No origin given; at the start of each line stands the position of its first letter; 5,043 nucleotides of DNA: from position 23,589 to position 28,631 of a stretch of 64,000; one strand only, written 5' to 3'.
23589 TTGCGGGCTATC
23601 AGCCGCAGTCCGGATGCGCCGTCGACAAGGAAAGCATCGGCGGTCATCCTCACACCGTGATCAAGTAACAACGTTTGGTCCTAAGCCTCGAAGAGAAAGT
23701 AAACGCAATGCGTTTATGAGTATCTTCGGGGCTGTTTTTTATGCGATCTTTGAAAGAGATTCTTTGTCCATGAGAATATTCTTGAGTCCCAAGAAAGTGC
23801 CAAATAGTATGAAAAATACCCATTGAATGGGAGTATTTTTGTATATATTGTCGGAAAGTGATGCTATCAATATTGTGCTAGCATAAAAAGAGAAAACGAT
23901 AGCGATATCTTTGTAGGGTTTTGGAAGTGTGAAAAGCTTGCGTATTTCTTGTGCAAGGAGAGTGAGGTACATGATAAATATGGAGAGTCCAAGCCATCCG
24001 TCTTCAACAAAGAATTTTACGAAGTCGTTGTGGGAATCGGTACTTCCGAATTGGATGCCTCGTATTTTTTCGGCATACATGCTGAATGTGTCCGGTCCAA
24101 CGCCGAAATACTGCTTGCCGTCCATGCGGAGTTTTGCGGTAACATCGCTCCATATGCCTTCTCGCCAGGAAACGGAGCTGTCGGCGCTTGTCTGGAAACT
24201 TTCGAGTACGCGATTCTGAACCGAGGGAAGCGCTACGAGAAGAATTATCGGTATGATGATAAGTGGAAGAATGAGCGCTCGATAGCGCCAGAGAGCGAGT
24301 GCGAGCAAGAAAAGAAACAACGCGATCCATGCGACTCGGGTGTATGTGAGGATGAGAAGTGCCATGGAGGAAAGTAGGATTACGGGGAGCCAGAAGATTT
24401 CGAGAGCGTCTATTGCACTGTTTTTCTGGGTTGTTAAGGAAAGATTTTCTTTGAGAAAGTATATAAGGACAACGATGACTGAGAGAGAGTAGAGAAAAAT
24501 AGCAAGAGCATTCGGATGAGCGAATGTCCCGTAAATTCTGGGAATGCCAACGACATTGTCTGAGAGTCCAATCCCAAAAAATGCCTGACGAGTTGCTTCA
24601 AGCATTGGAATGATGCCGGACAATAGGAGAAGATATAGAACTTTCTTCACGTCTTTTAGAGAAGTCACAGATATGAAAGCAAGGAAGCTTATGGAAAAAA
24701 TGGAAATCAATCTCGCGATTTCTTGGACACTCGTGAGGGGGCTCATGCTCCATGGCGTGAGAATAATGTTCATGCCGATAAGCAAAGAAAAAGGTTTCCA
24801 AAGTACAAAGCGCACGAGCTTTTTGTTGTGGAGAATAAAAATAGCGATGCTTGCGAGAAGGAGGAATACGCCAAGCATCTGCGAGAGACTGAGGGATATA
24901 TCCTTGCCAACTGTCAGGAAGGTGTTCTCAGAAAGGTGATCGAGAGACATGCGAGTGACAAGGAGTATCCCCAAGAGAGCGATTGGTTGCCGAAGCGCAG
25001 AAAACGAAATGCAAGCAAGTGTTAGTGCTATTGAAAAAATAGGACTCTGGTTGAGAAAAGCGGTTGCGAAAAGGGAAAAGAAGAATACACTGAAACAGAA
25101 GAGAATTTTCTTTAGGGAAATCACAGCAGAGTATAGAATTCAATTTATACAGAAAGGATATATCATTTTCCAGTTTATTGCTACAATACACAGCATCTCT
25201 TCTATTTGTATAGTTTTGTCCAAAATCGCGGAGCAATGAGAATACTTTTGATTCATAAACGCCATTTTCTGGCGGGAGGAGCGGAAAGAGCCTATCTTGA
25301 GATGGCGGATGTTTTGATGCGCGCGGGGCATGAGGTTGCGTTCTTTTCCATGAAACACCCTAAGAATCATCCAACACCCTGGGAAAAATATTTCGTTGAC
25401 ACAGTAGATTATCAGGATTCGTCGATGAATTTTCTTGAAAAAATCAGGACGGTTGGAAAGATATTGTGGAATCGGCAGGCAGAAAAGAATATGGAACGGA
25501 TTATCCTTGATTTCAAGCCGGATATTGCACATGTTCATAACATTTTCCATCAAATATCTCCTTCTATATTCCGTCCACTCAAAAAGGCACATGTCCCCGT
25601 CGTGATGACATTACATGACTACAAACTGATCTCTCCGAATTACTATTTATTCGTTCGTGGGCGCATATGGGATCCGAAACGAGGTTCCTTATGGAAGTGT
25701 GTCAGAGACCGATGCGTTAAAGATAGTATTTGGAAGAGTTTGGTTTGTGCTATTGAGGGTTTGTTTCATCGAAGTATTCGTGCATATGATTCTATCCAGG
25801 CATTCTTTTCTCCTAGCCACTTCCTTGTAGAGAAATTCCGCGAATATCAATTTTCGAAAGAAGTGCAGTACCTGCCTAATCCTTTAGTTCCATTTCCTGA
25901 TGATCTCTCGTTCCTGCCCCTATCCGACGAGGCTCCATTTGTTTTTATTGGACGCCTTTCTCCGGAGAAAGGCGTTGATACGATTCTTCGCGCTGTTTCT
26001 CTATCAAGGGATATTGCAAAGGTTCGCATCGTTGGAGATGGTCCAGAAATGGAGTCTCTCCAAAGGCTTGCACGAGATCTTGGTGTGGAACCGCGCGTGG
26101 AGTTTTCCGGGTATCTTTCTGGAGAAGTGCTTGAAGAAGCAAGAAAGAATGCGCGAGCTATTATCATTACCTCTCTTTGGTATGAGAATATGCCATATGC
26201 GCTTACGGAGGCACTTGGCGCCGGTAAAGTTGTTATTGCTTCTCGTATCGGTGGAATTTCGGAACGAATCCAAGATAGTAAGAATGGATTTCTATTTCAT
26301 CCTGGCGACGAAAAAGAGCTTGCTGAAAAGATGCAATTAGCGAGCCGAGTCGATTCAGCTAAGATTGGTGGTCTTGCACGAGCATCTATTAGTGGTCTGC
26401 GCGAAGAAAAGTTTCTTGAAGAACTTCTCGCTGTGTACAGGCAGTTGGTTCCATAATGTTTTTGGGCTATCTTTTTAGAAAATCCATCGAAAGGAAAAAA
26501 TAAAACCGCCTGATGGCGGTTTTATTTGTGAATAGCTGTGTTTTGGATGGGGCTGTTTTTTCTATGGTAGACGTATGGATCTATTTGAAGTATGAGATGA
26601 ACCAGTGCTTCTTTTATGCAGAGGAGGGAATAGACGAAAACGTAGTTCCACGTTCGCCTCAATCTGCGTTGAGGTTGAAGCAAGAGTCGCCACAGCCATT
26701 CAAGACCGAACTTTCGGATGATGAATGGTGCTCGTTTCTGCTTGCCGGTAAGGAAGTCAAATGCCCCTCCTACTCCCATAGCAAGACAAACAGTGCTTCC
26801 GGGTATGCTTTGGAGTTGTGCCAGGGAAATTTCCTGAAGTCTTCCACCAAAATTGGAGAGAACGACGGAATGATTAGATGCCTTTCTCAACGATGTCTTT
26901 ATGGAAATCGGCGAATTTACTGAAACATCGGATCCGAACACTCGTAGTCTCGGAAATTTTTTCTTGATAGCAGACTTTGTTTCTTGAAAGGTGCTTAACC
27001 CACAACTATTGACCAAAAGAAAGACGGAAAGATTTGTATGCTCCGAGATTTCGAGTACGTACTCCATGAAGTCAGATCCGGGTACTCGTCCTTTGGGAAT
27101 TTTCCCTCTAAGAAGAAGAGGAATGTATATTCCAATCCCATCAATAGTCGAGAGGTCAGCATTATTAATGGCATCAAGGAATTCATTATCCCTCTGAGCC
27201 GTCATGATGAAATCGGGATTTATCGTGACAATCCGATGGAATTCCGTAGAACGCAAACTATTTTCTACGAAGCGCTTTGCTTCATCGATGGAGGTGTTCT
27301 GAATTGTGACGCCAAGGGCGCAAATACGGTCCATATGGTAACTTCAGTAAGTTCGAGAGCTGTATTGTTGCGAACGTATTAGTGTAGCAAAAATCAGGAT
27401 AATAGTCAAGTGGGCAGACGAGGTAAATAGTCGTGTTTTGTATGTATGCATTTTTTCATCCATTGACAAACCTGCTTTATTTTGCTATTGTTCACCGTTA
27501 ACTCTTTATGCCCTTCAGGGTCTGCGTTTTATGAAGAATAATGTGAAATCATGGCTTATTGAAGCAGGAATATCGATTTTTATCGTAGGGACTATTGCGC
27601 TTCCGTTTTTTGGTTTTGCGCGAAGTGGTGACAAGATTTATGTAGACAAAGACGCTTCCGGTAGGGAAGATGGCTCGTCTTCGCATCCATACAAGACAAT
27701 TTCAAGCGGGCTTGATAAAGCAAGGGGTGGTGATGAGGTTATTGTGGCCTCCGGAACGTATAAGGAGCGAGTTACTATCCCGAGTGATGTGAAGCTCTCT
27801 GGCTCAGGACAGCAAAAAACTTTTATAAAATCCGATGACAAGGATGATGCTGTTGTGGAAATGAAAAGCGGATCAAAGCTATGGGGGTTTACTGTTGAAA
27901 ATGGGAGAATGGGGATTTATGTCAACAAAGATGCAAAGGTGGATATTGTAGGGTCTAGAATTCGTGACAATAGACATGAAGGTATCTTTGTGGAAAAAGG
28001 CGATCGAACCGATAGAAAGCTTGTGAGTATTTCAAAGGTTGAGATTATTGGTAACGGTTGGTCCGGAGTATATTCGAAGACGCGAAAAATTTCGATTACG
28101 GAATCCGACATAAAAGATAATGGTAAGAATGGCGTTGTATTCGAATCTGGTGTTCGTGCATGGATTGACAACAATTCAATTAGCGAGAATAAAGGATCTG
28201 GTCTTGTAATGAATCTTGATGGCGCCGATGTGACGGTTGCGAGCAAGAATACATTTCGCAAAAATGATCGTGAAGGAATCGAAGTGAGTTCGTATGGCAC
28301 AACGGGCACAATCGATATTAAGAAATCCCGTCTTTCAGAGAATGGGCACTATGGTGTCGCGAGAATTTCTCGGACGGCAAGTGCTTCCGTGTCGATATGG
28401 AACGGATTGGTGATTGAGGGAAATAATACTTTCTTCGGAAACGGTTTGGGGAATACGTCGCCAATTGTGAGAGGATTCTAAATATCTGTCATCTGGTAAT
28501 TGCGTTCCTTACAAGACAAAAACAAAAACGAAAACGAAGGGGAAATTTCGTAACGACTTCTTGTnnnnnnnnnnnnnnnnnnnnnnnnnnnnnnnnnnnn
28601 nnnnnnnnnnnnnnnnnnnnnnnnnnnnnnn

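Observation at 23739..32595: Compact surface-glycan assembly locus (Wzy-like, 2xGT4, GT26, beta-helix protein, PCP-like protein with disordered tail, DUF4012-like)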

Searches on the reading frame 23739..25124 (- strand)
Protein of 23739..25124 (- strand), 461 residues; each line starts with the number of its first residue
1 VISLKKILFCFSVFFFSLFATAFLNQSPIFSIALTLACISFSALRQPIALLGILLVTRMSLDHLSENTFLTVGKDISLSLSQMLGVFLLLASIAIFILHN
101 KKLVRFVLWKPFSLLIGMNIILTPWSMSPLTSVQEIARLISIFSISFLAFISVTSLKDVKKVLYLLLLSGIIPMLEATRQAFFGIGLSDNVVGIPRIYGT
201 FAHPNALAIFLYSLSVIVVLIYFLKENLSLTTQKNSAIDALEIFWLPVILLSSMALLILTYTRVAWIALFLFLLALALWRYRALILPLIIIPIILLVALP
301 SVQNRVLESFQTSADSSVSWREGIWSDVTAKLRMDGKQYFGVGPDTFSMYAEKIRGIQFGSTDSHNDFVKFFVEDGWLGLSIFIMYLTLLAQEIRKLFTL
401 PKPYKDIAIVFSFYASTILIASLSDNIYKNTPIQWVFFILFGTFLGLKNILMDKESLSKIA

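Call 3: search_protein_families(library=pfam, proteins=[window:23739-25124:-], max_evalue=0.01)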
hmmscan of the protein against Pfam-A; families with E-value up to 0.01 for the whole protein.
window:23739-25124:- (461 aa): 1 family
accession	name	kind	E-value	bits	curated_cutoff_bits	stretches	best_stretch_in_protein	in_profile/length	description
PF04932.20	Wzy_C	-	2.1e-14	54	31.7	1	250-384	3-149/149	O-Antigen ligase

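Call 11: search_protein_families(library=ncbifam, proteins=[window:23739-25124:-], max_evalue=0.01)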
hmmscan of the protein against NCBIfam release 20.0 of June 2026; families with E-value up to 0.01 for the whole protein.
window:23739-25124:- (461 aa): 1 family
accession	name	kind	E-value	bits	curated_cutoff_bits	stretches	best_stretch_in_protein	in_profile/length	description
TIGR00947.1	2A73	equivalog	0.0001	21.5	366.4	1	76-398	33-369/425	IctB family putative bicarbonate transporter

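Call 75: search_solved_structures(query=window:23739-25124:-, max_evalue=1)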
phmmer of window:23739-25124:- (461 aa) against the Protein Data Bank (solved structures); distinct sequences matched with E-value up to 1: 1.
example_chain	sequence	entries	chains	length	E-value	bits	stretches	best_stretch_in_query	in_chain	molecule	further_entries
6mie_A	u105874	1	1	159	0.11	14.9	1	196-300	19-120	Potassium voltage-gated channel subfamily KQT member 1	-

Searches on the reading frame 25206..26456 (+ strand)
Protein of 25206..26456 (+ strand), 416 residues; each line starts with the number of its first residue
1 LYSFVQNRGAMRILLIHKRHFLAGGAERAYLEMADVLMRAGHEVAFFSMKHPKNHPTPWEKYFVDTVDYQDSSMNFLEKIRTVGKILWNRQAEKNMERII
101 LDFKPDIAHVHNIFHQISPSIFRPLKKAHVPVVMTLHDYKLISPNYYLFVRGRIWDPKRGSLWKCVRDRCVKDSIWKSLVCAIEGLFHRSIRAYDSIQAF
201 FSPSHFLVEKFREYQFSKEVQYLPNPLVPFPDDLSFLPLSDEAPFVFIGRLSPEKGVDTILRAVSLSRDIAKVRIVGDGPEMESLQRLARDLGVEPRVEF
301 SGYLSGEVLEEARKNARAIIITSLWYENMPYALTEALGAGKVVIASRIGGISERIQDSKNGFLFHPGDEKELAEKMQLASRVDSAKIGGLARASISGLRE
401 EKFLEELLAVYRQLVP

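Call 3: search_protein_families(library=pfam, proteins=[window:25206-26456:+], max_evalue=0.01)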
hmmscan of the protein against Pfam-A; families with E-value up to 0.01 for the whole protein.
window:25206-26456:+ (416 aa): 5 families
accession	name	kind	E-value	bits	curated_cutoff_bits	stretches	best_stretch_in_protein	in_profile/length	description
PF00534.26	Glycos_transf_1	-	4.3e-31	108.2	26.4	1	241-378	14-154/172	Glycosyl transferases group 1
PF13692.12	Glyco_trans_1_4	-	2.3e-29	102.9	27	1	245-377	4-137/142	Glycosyl transferases group 1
PF13439.12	Glyco_transf_4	-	1.4e-13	51.6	28.5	1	24-226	2-165/170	Glycosyltransferase Family 4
PF13579.12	Glyco_trans_4_4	-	3.9e-10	40.7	29.7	1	24-225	1-157/158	Glycosyl transferase 4-like domain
PF13477.12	Glyco_trans_4_2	-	0.0012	19.5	23.4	1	25-137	8-107/139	Glycosyl transferase 4-like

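Call 11: search_protein_families(library=ncbifam, proteins=[window:25206-26456:+], max_evalue=0.01)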
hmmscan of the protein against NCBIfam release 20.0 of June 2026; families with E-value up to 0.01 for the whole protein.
window:25206-26456:+ (416 aa): 35 families (the best 25 are shown)
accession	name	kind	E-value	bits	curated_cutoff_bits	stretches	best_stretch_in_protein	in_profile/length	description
NF007396.0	PRK09922.1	equivalog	1.5e-20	73.4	385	1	241-409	181-353/361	lipopolysaccharide 1,6-galactosyltransferase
TIGR03999.1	thiol_BshA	equivalog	8.7e-19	67.7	273.7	1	269-414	228-373/375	N-acetyl-alpha-D-glucosaminyl L-malate synthase BshA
TIGR04063.1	stp3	hypoth_equivalog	1.4e-17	63.7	442.05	1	240-379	211-357/397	TIGR04063 family PEP-CTERM/XrtA system glycosyltransferase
NF041876.1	EPS_EpsE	equivalog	5.6e-17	62.1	400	1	246-394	218-375/389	exopolysaccharide biosynthesis GT4 family glycosyltransferase EpsE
TIGR03088.1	stp2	hypoth_equivalog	1.6e-13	50.5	409.05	1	245-413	197-372/374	TIGR03088 family PEP-CTERM/XrtA system glycosyltransferase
NF050056.1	ProtGlycPglH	equivalog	6.9e-13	48.4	600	1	215-378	154-315/354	GalNAc-alpha-(1->4)-GalNAc-alpha-(1->3)-diNAcBac-PP-undecaprenol alpha-1,4-N-acetyl-D-galactosaminyltransferase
NF047684.1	TeichurnBiosyTuaC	equivalog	3.1e-12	46.1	550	1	243-378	220-350/391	teichuronic acid biosynthesis protein TuaC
TIGR03449.1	mycothiol_MshA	equivalog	2.2e-11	43.3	462.5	1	245-413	223-402/406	D-inositol-3-phosphate glycosyltransferase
NF047880.1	glyco_SdgA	exception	9.2e-11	41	800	1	246-398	319-471/488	serine-aspartate repeat adhesin O-glycosyltransferase SdgA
TIGR02149.1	glgA_Coryne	subfamily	1.2e-10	41.1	302.4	1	245-384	207-351/391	glycogen synthase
TIGR02095.1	glgA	subfamily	3.9e-10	39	328.45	1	241-382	293-441/477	glycogen/starch synthase, ADP-glucose type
NF046085.1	XrtY_assoc_Gly1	equivalog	5.2e-09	35.4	400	1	245-395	212-364/387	XrtY-associated glycosyltransferase XYAG1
NF041010.1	glycosy_Agl16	equivalog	5.2e-09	35.4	575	1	245-377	182-316/352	glycosylation protein Agl16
NF012028.0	PRK15484.1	subfamily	5.9e-09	35.5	618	1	238-364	188-325/380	lipopolysaccharide N-acetylglucosaminyltransferase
NF038229.1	Glyco4_Geo_Pelo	equivalog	1.4e-08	34.2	400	1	215-405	130-330/338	GPMC system family 4 glycosyltransferase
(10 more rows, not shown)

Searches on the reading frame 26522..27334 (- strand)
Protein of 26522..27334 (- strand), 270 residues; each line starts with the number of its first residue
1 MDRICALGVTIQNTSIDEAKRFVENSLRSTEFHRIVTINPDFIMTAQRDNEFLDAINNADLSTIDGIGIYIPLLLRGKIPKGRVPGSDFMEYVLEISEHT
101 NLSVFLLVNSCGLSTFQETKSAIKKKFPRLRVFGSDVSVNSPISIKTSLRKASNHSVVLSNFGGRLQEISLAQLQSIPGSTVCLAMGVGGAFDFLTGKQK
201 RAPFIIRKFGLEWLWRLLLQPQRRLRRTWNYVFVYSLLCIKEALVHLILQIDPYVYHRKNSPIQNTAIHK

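Call 3: search_protein_families(library=pfam, proteins=[window:26522-27334:-], max_evalue=0.01)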
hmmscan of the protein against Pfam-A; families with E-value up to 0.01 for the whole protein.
window:26522-27334:- (270 aa): 1 family
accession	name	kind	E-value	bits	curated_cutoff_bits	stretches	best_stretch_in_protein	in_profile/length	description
PF03808.19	Glyco_tran_WecG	-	1.3e-29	103.6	27.4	1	59-227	1-167/168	Glycosyl transferase WecG/TagA/CpsF family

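Call 11: search_protein_families(library=ncbifam, proteins=[window:26522-27334:-], max_evalue=0.01)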
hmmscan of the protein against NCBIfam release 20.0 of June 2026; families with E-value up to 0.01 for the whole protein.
window:26522-27334:- (270 aa): 4 families
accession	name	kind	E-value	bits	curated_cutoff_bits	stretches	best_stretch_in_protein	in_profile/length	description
TIGR00696.1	wecG_tagA_cpsF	superfamily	2.4e-26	92.5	69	1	55-227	2-172/178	WecB/TagA/CpsF family glycosyltransferase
NF041710.1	UDPacetylman_taseTarA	equivalog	5.8e-26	91.5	350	1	3-228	8-230/247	N-acetylglucosaminyldiphosphoundecaprenol N-acetyl-beta-D-mannosaminyltransferase TarA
NF002980.1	PRK03692.1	equivalog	1.9e-24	86.4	323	1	22-231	20-228/240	lipopolysaccharide N-acetylmannosaminouronosyltransferase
NF041872.1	EPS_EpsA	equivalog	1.8e-20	73.4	500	1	10-228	24-243/265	exopolysaccharide biosynthesis glycosyltransferase EpsA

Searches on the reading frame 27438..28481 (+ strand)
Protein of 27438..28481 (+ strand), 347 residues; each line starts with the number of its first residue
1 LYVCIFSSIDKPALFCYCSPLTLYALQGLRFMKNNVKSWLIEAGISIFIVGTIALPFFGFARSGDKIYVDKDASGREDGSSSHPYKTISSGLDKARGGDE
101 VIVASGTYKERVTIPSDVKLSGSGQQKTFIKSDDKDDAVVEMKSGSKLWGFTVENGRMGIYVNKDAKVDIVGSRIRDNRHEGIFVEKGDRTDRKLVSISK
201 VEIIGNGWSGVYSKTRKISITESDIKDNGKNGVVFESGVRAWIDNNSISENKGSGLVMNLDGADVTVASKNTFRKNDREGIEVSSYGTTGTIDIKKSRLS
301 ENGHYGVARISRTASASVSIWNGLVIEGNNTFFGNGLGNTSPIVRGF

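Call 3: search_protein_families(library=pfam, proteins=[window:27438-28481:+], max_evalue=0.01)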
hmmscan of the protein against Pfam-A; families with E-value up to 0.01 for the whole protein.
window:27438-28481:+ (347 aa): 3 families
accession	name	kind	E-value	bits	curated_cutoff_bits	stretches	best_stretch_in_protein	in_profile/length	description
PF13229.12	Beta_helix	-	4.6e-17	62.5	25.9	1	196-316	11-125/158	Right handed beta helix region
PF05048.19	NosD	-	2.3e-11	44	23.6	1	134-292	15-164/212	Periplasmic copper-binding protein (NosD)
PF07602.17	DUF1565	-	1.9e-10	40.9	20.3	2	134-286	95-237/257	Protein of unknown function (DUF1565)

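Call 11: search_protein_families(library=ncbifam, proteins=[window:27438-28481:+], max_evalue=0.01)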
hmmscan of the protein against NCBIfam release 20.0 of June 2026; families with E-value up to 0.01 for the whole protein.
window:27438-28481:+ (347 aa): 4 families
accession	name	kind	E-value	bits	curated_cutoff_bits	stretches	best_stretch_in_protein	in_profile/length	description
NF047854.1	LIC10774_subfam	equivalog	2.1e-07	30.2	380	1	67-129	61-130/358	LIC10774/LIC10365 family surface protein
TIGR04247.1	NosD_copper_fam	subfamily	2.6e-06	26.3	300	1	91-260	4-179/377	nitrous oxide reductase family maturation protein NosD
TIGR03805.1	beta_helix_1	subfamily_domain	0.0033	16.5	141.5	1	91-277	4-199/314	parallel beta-helix domain-containing protein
TIGR03804.1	para_beta_helix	repeat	0.007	16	19.45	0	243-257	12-25/44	parallel beta-helix repeat protein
